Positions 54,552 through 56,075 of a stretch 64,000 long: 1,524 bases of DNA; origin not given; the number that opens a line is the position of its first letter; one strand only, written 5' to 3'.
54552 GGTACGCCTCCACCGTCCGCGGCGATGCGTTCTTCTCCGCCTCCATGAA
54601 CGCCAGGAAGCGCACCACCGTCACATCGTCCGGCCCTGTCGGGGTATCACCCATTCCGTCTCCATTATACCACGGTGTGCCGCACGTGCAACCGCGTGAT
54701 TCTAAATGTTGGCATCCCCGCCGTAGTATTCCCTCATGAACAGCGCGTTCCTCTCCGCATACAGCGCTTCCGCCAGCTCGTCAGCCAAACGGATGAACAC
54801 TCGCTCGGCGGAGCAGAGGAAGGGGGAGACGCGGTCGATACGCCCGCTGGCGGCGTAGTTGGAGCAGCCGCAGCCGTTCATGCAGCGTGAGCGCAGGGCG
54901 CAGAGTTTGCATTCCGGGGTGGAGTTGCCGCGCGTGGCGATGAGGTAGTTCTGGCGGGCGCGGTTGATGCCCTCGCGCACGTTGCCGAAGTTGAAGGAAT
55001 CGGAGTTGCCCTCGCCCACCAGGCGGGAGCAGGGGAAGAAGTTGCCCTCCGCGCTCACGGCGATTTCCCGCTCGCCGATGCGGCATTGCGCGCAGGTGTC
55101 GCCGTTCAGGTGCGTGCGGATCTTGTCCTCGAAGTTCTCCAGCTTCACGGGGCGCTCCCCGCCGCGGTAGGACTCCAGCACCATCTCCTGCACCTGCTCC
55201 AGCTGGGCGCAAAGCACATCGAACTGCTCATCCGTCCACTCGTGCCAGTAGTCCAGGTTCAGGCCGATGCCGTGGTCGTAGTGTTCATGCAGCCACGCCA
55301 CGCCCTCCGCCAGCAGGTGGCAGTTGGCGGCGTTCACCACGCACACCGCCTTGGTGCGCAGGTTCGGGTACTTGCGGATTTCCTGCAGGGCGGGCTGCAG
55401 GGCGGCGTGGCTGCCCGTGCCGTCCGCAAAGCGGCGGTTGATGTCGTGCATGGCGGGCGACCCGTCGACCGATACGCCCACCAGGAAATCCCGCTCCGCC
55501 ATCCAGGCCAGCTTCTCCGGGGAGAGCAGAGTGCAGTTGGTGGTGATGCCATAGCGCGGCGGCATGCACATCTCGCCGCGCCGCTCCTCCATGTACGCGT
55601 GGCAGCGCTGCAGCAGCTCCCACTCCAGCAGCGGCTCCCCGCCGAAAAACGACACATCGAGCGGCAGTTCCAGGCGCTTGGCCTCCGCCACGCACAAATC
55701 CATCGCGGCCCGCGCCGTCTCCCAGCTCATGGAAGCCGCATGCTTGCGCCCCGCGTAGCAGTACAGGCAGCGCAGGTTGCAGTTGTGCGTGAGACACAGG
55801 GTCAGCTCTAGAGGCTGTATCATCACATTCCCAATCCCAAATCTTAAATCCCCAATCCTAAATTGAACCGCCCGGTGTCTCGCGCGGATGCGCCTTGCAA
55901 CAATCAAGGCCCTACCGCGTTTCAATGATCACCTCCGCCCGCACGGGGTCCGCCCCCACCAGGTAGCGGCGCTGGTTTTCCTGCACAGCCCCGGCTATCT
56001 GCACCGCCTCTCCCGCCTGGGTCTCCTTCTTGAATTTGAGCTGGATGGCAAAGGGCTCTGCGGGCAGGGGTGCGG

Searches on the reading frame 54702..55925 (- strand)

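Call 23: search_protein_families(library=pfam, proteins=[window:54702-55925:-], max_evalue=0.1)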
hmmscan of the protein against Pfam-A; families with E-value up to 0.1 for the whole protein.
window:54702-55925:- (407 aa): 3 families
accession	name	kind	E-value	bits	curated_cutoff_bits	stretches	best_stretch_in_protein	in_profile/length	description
PF04055.27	Radical_SAM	-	8.4e-12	46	29.5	1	45-186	3-139/166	Radical SAM superfamily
PF13353.11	Fer4_12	-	5.2e-06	27.2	22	1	45-118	11-83/137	4Fe-4S single cluster domain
PF13186.11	SPASM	-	0.0031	18.2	21.5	1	281-323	1-42/67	Iron-sulfur cluster-binding domain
